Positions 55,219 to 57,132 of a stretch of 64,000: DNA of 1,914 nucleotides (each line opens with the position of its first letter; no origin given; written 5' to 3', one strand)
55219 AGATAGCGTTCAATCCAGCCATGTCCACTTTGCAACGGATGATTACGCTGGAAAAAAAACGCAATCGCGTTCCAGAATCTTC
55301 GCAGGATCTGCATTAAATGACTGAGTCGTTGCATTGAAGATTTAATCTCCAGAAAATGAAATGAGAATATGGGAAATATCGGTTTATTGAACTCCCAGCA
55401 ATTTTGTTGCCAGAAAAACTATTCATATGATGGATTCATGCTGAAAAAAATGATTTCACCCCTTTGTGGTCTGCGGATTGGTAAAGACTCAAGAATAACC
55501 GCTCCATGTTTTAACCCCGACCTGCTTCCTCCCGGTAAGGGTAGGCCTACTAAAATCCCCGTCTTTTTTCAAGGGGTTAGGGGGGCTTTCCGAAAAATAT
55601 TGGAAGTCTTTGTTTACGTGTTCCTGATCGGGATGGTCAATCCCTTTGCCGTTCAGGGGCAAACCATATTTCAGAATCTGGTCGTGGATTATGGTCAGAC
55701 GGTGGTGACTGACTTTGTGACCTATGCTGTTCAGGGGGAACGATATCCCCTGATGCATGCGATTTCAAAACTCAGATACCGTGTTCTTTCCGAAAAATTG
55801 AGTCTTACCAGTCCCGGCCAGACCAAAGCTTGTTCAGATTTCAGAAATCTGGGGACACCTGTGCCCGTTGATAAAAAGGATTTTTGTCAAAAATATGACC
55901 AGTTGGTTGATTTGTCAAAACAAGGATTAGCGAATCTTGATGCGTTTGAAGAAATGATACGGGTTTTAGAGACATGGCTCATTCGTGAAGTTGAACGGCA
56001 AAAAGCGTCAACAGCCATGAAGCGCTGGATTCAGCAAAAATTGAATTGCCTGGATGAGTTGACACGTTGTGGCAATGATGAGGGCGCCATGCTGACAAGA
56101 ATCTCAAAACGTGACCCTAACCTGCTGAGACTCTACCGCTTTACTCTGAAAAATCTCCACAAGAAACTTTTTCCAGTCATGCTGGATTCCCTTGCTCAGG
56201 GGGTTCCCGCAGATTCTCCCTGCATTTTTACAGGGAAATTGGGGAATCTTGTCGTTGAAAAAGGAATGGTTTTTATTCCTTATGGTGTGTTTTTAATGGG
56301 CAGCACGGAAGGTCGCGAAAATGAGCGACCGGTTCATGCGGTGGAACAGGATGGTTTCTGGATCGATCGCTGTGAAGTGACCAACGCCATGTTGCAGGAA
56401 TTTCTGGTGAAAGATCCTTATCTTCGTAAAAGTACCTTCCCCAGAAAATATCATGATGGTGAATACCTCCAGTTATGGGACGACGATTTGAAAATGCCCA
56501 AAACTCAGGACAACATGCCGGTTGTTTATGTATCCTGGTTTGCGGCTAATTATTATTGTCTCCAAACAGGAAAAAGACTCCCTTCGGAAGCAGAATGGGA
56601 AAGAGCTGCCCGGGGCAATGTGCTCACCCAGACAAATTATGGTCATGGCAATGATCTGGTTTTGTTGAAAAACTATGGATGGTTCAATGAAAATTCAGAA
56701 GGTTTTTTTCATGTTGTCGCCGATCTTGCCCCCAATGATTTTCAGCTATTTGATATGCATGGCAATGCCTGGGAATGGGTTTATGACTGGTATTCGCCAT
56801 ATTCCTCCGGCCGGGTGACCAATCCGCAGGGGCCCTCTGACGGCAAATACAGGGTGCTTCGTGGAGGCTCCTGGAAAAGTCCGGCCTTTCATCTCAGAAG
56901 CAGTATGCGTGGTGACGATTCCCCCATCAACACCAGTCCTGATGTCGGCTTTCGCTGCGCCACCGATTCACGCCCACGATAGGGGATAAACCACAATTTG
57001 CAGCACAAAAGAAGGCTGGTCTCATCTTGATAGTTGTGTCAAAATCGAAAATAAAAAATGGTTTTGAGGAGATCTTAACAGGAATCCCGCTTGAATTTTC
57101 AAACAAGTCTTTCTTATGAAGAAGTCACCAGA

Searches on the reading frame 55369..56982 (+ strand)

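Call 56: search_protein_families(library=pfam, proteins=[window:55369-56982:+], max_evalue=0.00001)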
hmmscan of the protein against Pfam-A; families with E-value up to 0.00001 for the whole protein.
window:55369-56982:+ (537 aa): 1 family
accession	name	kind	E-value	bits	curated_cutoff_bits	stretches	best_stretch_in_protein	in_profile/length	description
PF03781.23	FGE-sulfatase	-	4.7e-51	174.3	23.3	1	298-531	3-254/255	Sulfatase-modifying factor enzyme 1-like domain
